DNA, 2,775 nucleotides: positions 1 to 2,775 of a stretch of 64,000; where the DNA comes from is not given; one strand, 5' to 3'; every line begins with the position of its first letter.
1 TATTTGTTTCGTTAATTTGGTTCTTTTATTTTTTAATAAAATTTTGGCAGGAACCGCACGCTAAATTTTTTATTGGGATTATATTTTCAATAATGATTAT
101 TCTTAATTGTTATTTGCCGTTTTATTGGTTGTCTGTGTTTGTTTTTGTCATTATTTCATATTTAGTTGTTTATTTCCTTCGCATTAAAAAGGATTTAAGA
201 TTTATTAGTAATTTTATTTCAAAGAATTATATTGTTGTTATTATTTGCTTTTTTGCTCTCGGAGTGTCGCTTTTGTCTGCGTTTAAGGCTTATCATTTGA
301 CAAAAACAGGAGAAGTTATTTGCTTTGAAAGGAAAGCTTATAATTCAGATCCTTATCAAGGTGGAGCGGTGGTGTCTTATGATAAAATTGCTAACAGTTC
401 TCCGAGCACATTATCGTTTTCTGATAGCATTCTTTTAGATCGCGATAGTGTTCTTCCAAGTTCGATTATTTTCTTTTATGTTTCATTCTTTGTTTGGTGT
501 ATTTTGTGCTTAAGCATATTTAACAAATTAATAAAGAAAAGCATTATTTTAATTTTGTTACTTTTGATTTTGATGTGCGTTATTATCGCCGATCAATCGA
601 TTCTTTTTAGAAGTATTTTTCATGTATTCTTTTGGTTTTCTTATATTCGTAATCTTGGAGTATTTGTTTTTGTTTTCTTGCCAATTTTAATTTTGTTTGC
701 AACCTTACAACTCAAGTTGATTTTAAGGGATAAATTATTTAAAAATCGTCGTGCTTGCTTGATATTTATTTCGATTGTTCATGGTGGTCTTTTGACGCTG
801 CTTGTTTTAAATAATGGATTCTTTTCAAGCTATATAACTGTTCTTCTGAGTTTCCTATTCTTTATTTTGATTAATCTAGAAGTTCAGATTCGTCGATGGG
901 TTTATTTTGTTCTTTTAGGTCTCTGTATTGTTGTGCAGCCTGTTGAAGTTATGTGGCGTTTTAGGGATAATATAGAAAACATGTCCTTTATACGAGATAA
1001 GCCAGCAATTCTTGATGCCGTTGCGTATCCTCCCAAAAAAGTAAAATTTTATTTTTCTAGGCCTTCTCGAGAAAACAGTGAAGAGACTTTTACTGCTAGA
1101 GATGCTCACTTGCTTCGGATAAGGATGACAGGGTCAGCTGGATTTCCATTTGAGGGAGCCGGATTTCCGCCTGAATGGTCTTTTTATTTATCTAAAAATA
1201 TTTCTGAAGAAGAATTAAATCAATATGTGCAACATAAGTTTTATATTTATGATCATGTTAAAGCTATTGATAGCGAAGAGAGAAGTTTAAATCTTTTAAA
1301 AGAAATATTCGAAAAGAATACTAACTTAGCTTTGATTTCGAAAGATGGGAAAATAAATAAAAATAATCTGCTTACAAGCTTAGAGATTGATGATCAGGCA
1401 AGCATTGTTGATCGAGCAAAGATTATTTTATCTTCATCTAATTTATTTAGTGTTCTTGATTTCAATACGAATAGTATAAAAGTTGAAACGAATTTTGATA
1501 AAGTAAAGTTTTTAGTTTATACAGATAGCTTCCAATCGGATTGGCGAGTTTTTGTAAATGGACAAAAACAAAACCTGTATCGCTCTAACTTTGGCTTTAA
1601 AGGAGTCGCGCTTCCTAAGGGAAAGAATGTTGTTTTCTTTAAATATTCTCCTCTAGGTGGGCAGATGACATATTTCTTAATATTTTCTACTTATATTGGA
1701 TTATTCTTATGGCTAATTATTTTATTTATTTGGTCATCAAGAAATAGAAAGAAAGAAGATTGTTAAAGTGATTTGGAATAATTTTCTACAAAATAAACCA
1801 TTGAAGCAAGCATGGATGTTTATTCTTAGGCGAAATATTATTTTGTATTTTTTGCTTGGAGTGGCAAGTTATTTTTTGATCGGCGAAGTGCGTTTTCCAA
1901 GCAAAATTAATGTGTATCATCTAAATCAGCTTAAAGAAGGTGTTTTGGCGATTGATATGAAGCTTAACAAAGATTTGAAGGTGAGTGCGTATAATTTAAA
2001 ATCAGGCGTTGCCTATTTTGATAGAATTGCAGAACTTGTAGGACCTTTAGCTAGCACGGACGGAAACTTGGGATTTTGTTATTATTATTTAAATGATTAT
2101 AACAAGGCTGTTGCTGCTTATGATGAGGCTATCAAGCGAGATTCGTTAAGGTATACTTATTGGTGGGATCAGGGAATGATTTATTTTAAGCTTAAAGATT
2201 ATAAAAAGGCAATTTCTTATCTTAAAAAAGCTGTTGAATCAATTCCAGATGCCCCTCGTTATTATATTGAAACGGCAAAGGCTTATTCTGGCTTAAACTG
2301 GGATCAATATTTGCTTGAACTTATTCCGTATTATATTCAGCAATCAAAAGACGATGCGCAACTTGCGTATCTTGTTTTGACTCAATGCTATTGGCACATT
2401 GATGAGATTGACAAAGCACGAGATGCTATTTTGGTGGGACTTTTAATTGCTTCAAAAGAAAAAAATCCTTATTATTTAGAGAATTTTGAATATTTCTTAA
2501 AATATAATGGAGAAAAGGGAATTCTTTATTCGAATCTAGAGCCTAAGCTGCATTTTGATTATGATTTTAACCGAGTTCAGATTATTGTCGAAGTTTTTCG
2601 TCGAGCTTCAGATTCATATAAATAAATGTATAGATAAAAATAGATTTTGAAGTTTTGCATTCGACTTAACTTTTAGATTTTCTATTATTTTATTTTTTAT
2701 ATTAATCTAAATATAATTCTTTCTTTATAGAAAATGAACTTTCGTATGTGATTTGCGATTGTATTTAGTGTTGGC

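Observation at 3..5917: Tandem duplication of the [YfhO-like + TPR] unit (period about 3.28 kb) with mosaic sequence identity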

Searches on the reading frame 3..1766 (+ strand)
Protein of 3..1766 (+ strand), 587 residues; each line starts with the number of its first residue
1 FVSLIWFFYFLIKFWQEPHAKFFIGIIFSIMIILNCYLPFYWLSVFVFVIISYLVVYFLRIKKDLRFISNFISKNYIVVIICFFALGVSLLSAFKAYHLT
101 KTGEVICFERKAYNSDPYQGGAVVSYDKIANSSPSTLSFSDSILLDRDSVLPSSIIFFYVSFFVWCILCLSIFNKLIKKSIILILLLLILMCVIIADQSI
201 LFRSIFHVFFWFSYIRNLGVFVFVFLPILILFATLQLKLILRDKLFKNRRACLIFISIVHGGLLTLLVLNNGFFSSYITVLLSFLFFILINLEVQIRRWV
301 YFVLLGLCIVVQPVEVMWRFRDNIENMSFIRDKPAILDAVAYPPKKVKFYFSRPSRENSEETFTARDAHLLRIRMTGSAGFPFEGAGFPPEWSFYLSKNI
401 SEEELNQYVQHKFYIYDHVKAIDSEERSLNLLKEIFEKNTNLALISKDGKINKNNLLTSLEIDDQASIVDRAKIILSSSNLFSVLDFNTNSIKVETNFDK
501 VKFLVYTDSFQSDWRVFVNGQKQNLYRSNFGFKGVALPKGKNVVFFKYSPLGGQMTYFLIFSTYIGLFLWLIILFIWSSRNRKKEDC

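Call 7: search_protein_families(library=pfam, proteins=[window:3-1766:+], max_evalue=0.01)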
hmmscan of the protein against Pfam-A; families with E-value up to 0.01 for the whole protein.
window:3-1766:+ (587 aa): 1 family
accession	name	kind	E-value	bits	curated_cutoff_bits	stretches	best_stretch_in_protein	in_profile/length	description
PF09586.16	YfhO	-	2e-07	30.3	28.5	1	423-557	701-832/835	Bacterial membrane protein YfhO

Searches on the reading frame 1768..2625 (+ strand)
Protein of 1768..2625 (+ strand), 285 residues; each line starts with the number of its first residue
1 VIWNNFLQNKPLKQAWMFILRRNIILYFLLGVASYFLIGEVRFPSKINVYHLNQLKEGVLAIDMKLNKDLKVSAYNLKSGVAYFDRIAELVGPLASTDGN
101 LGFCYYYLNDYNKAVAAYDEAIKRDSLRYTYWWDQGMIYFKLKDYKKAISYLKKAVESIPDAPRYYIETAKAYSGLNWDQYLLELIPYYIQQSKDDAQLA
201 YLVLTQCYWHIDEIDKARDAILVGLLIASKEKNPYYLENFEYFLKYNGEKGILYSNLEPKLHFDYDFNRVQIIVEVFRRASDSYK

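Call 7: search_protein_families(library=pfam, proteins=[window:1768-2625:+], max_evalue=0.01)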
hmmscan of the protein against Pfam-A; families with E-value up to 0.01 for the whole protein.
window:1768-2625:+ (285 aa): 15 families
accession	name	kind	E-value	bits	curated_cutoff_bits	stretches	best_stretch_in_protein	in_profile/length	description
PF00515.34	TPR_1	-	5.7e-14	51.7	27.8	2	100-125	6-31/34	Tetratricopeptide repeat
PF07719.23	TPR_2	-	3.7e-13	48.9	27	2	131-161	3-33/34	Tetratricopeptide repeat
PF13181.12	TPR_8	-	4.2e-13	48.8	25.7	2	130-161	2-33/34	Tetratricopeptide repeat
PF13432.12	TPR_16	-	2.5e-12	47.4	32.7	1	105-163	7-65/65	Tetratricopeptide repeat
PF13424.12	TPR_12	-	7.4e-10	39.3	30.1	2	94-157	2-73/77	Tetratricopeptide repeat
PF13174.12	TPR_6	-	3.1e-08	34.2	26.3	0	101-124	6-29/33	Tetratricopeptide repeat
PF13428.12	TPR_14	-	1.3e-07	32.1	23.5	1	132-171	4-43/44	Tetratricopeptide repeat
PF13414.12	TPR_11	-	4.7e-07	29.8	26.8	2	136-174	1-39/42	TPR repeat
PF14559.12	TPR_19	-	6.7e-07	30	25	1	109-166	5-62/68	Tetratricopeptide repeat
PF13371.12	TPR_9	-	0.00014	22.2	35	1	104-163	4-63/73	Tetratricopeptide repeat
PF13374.12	TPR_10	-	0.00026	21.3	27.5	0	100-123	7-30/42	Tetratricopeptide repeat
PF12895.13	ANAPC3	-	0.00044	20.9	27.2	1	103-155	31-82/82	Anaphase-promoting complex, cyclosome, subunit 3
PF25068.1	ARM_TT21_4th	-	0.0017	19.1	30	1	110-161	14-64/153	Tetratricopeptide repeat protein 21 forth ARM domain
PF13176.12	TPR_7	-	0.0021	18.5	27.9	0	100-125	4-31/36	Tetratricopeptide repeat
PF25062.1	ARM_TT21_N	-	0.0033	17.6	40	0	113-173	118-212/222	Tetratricopeptide repeat protein 21 N-terminal ARM repeat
